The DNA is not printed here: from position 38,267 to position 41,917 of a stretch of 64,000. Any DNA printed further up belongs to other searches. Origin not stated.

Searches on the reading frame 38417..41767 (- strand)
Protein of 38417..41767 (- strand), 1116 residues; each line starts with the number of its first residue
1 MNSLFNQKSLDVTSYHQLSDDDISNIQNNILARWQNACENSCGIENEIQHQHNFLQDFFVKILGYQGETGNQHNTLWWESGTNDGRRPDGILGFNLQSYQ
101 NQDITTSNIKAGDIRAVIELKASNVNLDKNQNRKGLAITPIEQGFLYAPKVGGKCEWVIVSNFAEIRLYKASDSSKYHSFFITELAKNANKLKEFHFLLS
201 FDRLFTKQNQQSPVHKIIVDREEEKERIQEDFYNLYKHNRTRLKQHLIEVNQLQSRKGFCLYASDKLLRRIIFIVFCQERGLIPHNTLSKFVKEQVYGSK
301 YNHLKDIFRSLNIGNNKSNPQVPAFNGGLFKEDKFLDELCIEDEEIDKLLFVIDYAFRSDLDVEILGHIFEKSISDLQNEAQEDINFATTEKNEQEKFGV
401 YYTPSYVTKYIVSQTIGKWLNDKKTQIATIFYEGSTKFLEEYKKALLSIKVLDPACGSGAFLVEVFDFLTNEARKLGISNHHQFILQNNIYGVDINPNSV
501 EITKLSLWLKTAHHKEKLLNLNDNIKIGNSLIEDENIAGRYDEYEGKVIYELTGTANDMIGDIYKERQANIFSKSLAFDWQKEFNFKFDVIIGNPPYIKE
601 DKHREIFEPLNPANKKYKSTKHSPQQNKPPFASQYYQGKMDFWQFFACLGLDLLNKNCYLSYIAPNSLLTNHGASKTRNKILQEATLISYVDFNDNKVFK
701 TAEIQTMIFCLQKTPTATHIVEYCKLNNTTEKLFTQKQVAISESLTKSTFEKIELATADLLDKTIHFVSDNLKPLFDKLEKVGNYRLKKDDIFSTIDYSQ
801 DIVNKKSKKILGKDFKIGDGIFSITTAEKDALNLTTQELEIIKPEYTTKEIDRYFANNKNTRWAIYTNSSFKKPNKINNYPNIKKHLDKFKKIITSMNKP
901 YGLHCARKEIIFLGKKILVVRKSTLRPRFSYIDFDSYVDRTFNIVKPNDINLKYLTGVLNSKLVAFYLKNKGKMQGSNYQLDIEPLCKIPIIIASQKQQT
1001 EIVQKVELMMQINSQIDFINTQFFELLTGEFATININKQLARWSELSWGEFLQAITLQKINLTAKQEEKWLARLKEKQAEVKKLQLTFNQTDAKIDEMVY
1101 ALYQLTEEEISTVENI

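Call 10: search_protein_families(library=pfam, proteins=[window:38417-41767:-])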
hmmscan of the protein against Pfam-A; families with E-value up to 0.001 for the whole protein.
window:38417-41767:- (1116 aa): 7 families
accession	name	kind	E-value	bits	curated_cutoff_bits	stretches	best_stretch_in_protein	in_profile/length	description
PF07669.17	Eco57I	-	4.2e-33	115.3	25.3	1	488-699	1-171/171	Eco57I restriction-modification methylase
PF02384.22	N6_Mtase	-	4.1e-14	53.1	20.4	1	392-732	19-252/311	N-6 DNA Methylase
PF20473.4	MmeI_Mtase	-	2e-13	50.6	27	1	436-712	8-249/259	MmeI, DNA-methyltransferase domain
PF12950.13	TaqI_C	-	2.4e-09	37.9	26.5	1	885-991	32-118/118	TaqI-like C-terminal specificity domain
PF20464.3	MmeI_N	-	2.4e-06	28.4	27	1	47-219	19-163/181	MmeI, N-terminal domain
PF20465.4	MmeI_hel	-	3.4e-06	28.2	27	1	266-330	5-75/75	MmeI, helicase spacer domain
PF01170.24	UPF0020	-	0.00021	21.5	22.3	0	451-505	32-94/197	RMKL-like, methyltransferase domain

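Call 11: search_protein_families(library=padloc, proteins=[window:38417-41767:-])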
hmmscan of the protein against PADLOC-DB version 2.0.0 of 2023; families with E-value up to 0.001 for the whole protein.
window:38417-41767:- (1116 aa): 44 families (the best 25 are shown)
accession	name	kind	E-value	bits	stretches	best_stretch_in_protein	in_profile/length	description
PDLC03609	REase_MTase_IIG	-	1.7e-78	262.5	2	45-540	44-540/1066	Type IIG restriction enzyme-methyltransferase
PDLC03629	REase_MTase_IIG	-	2.8e-52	175.7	2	363-720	345-695/1182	Type IIG restriction enzyme-methyltransferase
PDLC03612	REase_MTase_IIG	-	3.8e-49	165.8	3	577-1024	787-1221/1247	Type IIG restriction enzyme-methyltransferase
PDLC03604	REase_MTase_IIG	-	3.6e-41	139.1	1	154-1016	121-963/1011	Type IIG restriction enzyme-methyltransferase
PDLC03335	MTase_II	-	2.5e-29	100.4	2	574-979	180-558/607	Type II methyltransferase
PDLC02643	DrmMI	-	4.6e-29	98.9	3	484-532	669-717/1347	DrmMI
PDLC03627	REase_MTase_IIG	-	1.6e-26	90.4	1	258-606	225-581/1136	Type IIG restriction enzyme-methyltransferase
PDLC02521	PglX|PglXI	-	4.1e-23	79.3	2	358-527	207-389/1174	PglX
PDLC03598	REase_MTase_IIG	-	8.5e-23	78.2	1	115-518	72-443/912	Type IIG restriction enzyme-methyltransferase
PDLC02525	PglX|PglXI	-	3.7e-21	73.4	1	361-729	193-579/607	PglX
PDLC02638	DrmMI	-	7.7e-21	72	2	485-532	669-716/935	DrmMI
PDLC03601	REase_MTase_IIG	-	1.3e-20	70.9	2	415-517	428-536/1110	Type IIG restriction enzyme-methyltransferase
PDLC02529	PglX|PglXI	-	7.6e-18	61.6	1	393-600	194-370/1189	PglX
PDLC03596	REase_MTase_IIG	-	5.1e-17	59.2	1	445-887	538-963/1148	Type IIG restriction enzyme-methyltransferase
PDLC03600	REase_MTase_IIG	-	2.5e-16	56.8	2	363-520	206-375/1205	Type IIG restriction enzyme-methyltransferase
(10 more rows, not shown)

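Call 12: find_encoding_contigs(protein=window:38417-41767:-, flank=10000, max_places=10)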
Protein window:38417-41767:- (1116 aa): 1 contig read that carries it; 1 place shown.
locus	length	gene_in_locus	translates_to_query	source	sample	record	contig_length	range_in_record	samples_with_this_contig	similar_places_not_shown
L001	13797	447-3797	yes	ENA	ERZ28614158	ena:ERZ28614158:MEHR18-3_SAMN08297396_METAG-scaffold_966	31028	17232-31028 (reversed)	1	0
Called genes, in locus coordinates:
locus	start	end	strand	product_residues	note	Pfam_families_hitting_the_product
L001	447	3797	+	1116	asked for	PF20464:MmeI_N (weak), PF20465:MmeI_hel (faint), PF02384:N6_Mtase, PF20473:MmeI_Mtase, PF07669:Eco57I, PF12950:TaqI_C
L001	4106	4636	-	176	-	PF16036:Chalcone_3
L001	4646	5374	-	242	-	PF03740:PdxJ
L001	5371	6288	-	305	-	PF00009:GTP_EFTU, PF03193:RsgA_GTPase (faint), PF00350:Dynamin_N (faint), PF01926:MMR_HSR1, PF02421:FeoB_N, PF10662:PduV-EutP, PF02492:cobW (weak), PF07650:KH_2, +1 more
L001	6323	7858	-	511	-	PF01039:Carboxyl_trans, PF03255:ACCA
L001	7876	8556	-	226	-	PF02666:PS_Dcarbxylase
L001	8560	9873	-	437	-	PF05697:Trigger_N, PF00254:FKBP_C, PF05698:Trigger_C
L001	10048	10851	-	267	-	PF09520:HinfI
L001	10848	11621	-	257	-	PF01555:N6_N4_Mtase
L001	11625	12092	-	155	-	PF03449:GreA_GreB_N, PF01272:GreA_GreB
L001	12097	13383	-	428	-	PF05221:AdoHcyase, PF00670:AdoHcyase_NAD, PF02826:2-Hacid_dh_C (weak), PF07991:KARI_N (weak)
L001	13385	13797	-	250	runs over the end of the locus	PF06750:A24_N_bact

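Call 29: find_homologous_proteins(query=window:38417-41767:-, max_evalue=1e-30)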
Query window:38417-41767:- (1116 aa): 6256 proteins with E <= 1e-30 among 8000 candidates; the best 120 are listed.
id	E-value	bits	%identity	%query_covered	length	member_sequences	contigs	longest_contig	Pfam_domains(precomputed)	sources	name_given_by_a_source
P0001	0.0e+0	2414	95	100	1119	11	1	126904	PF20465.5,PF02384.23,PF07669.18,PF12950.14,PF20464.4,PF20473.5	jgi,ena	-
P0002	0.0e+0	1991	81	100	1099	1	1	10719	PF20465.5,PF02384.23,PF07669.18,PF12950.14,PF20464.4,PF20473.5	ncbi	-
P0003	0.0e+0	1682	66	99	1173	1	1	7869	PF02384.23,PF07669.18,PF12950.14,PF20473.5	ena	-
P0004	0.0e+0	1536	91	67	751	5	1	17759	PF02384.23,PF07669.18,PF12950.14,PF20473.5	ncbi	-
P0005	0.0e+0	1483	80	74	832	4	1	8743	PF02384.23,PF07669.18,PF12950.14,PF20473.5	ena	-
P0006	0.0e+0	1204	72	66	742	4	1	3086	PF02384.23,PF07669.18,PF12950.14,PF20473.5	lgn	-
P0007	0.0e+0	1180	77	61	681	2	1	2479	PF02384.23,PF07669.18,PF20473.5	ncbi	-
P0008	8.2e-262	890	44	99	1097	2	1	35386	PF02384.23,PF07669.18,PF12950.14,PF01170.25,PF20464.4,PF20473.5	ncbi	-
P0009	5.2e-253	861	55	66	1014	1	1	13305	PF02384.23,PF07669.18,PF12950.14,PF20464.4,PF20473.5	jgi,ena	jgi:type I restriction-modification system DNA methylase subunit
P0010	4.8e-221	755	40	99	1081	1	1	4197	PF02384.23,PF07669.18,PF12950.14,PF20464.4,PF20473.5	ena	-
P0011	2.6e-219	749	39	99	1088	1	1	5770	PF02384.23,PF07669.18,PF12950.14,PF20464.4,PF20473.5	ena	-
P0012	3.5e-219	749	39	99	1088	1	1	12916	PF02384.23,PF07669.18,PF12950.14,PF20464.4,PF20473.5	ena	-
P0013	4.2e-219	748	39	99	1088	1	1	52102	PF02384.23,PF07669.18,PF12950.14,PF20464.4,PF20473.5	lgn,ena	-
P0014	4.5e-219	748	39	99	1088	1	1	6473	PF02384.23,PF07669.18,PF12950.14,PF20464.4,PF20473.5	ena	-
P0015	4.7e-219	748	39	99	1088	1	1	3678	PF02384.23,PF07669.18,PF12950.14,PF20464.4,PF20473.5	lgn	-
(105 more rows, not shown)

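Call 30: find_encoding_contigs(protein=P0001, flank=10000, max_places=6)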
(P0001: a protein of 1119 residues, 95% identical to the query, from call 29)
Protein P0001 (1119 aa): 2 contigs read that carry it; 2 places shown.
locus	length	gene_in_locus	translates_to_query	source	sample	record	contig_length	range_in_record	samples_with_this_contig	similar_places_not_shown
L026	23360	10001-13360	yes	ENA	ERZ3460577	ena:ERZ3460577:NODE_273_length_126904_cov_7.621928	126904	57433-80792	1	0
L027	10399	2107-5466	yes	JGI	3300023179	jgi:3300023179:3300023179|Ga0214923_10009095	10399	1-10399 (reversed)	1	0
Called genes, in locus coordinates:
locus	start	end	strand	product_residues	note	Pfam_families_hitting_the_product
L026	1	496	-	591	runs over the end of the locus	PF01368:DHH, PF02272:DHHA1, PF17768:RecJ_OB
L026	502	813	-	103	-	-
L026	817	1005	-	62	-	-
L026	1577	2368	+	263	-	PF01411:tRNA-synt_2c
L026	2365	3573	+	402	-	PF00070:Pyr_redox (weak), PF01134:GIDA (faint), PF01266:DAO, PF03486:HI0933_like (weak), PF07992:Pyr_redox_2 (faint), PF13450:NAD_binding_8 (weak)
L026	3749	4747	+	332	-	PF02559:CarD_TRCF_RID, PF21095:CarD_C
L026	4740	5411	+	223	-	PF02463:SMC_N (faint), PF00005:ABC_tran, PF13304:AAA_21 (faint)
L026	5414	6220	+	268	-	PF01149:Fapy_DNA_glyco, PF06831:H2TH, PF06827:zf-FPG_IleRS (weak)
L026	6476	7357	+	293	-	PF01379:Porphobil_deam, PF03900:Porphobil_deamC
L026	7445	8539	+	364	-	PF00226:DnaJ, PF01556:DnaJ_C, PF00684:DnaJ_CXXCXGXG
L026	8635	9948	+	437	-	PF05496:RuvB_N (faint), PF00004:AAA (weak), PF07724:AAA_2 (weak), PF07728:AAA_5 (weak), PF13401:AAA_22 (weak), PF07724:AAA_2, PF00004:AAA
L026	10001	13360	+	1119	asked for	PF20464:MmeI_N (faint), PF20465:MmeI_hel (faint), PF02384:N6_Mtase, PF20473:MmeI_Mtase, PF07669:Eco57I, PF12950:TaqI_C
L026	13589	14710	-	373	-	PF00926:DHBP_synthase, PF00925:GTP_cyclohydro2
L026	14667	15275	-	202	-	PF00677:Lum_binding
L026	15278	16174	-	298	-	PF04542:Sigma70_r2, PF04545:Sigma70_r4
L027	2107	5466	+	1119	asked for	PF20464:MmeI_N (faint), PF20465:MmeI_hel (faint), PF02384:N6_Mtase, PF20473:MmeI_Mtase, PF07669:Eco57I, PF12950:TaqI_C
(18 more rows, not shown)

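Call 31: find_encoding_contigs(protein=P0002, flank=10000, max_places=4)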
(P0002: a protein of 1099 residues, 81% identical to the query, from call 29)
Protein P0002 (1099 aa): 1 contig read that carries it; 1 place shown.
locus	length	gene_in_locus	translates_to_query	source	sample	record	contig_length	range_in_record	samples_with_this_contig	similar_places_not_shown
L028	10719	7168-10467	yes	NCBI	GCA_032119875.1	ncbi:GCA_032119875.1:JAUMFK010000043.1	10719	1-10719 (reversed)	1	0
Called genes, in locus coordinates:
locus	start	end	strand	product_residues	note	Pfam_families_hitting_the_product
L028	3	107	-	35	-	?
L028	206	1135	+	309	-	PF01791:DeoC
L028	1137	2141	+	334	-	PF03486:HI0933_like (faint), PF07992:Pyr_redox_2, PF13738:Pyr_redox_3, PF00070:Pyr_redox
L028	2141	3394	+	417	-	PF12704:MacB_PCD, PF02687:FtsX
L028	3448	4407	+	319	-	PF07690:MFS_1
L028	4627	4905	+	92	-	-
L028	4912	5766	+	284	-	PF00574:CLP_protease (faint), PF01343:Peptidase_S49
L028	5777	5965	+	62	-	-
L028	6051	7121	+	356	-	-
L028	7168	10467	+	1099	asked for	PF20464:MmeI_N (weak), PF20465:MmeI_hel (faint), PF02384:N6_Mtase, PF20473:MmeI_Mtase, PF07669:Eco57I, PF12950:TaqI_C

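Call 32: find_encoding_contigs(protein=P0003, flank=10000, max_places=4)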
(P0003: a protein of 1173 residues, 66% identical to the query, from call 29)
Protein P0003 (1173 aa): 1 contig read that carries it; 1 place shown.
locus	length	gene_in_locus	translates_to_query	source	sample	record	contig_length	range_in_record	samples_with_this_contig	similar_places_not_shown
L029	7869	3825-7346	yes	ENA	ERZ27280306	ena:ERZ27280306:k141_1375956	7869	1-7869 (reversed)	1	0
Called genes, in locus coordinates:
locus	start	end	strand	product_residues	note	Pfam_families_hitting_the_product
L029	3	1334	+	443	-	?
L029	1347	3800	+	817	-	PF02559:CarD_TRCF_RID, PF00270:DEAD, PF04851:ResIII, PF00176:SNF2-rel_dom (faint), PF00271:Helicase_C, PF03461:TRCF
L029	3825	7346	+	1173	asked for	PF02384:N6_Mtase, PF20473:MmeI_Mtase, PF07669:Eco57I, PF12950:TaqI_C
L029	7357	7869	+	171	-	?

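Call 44: find_encoding_contigs(protein=P0004, flank=6000, max_places=4)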
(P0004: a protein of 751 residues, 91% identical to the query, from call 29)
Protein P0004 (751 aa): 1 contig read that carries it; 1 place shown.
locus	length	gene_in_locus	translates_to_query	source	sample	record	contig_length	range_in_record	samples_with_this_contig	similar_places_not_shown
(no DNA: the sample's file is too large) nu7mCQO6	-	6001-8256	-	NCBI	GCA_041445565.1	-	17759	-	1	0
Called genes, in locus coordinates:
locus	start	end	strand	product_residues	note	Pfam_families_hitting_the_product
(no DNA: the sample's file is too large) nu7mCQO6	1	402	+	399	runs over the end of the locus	PF00155:Aminotran_1_2, PF01053:Cys_Met_Meta_PP (weak)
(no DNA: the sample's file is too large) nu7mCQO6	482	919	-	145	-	PF00885:DMRL_synthase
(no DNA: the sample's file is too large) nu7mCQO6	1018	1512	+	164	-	-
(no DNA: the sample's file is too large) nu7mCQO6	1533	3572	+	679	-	PF22745:Nlig-Ia, PF01653:DNA_ligase_aden, PF03120:OB_DNA_ligase, PF12826:HHH_2, PF00533:BRCT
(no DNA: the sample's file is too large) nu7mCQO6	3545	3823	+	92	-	PF01809:YidD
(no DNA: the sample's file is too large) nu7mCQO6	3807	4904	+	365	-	PF12796:Ank_2, PF13637:Ank_4 (faint), PF00023:Ank (faint), PF13606:Ank_3 (faint), PF13857:Ank_5 (weak), PF12796:Ank_2, PF13857:Ank_5 (weak)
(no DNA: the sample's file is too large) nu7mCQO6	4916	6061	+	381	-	PF20464:MmeI_N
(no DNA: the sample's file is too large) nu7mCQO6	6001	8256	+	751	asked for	PF02384:N6_Mtase, PF20473:MmeI_Mtase, PF07669:Eco57I, PF12950:TaqI_C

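Call 45: find_encoding_contigs(protein=P0005, flank=6000, max_places=4)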
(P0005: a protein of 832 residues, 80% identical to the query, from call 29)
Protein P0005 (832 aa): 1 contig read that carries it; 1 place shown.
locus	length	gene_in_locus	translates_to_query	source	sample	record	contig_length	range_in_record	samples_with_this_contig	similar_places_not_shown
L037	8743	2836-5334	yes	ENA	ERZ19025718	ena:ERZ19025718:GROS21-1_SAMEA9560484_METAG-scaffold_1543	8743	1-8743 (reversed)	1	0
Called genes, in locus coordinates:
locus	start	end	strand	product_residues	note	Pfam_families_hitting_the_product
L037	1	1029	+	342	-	?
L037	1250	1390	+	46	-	-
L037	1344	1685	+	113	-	-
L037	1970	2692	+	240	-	PF20464:MmeI_N (weak)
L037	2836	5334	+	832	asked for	PF02384:N6_Mtase, PF20473:MmeI_Mtase, PF07669:Eco57I, PF12950:TaqI_C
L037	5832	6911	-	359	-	PF03702:AnmK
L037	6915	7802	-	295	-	PF00004:AAA, PF13177:DNA_pol3_delta2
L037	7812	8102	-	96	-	PF17268:DUF5334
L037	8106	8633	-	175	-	PF01782:RimM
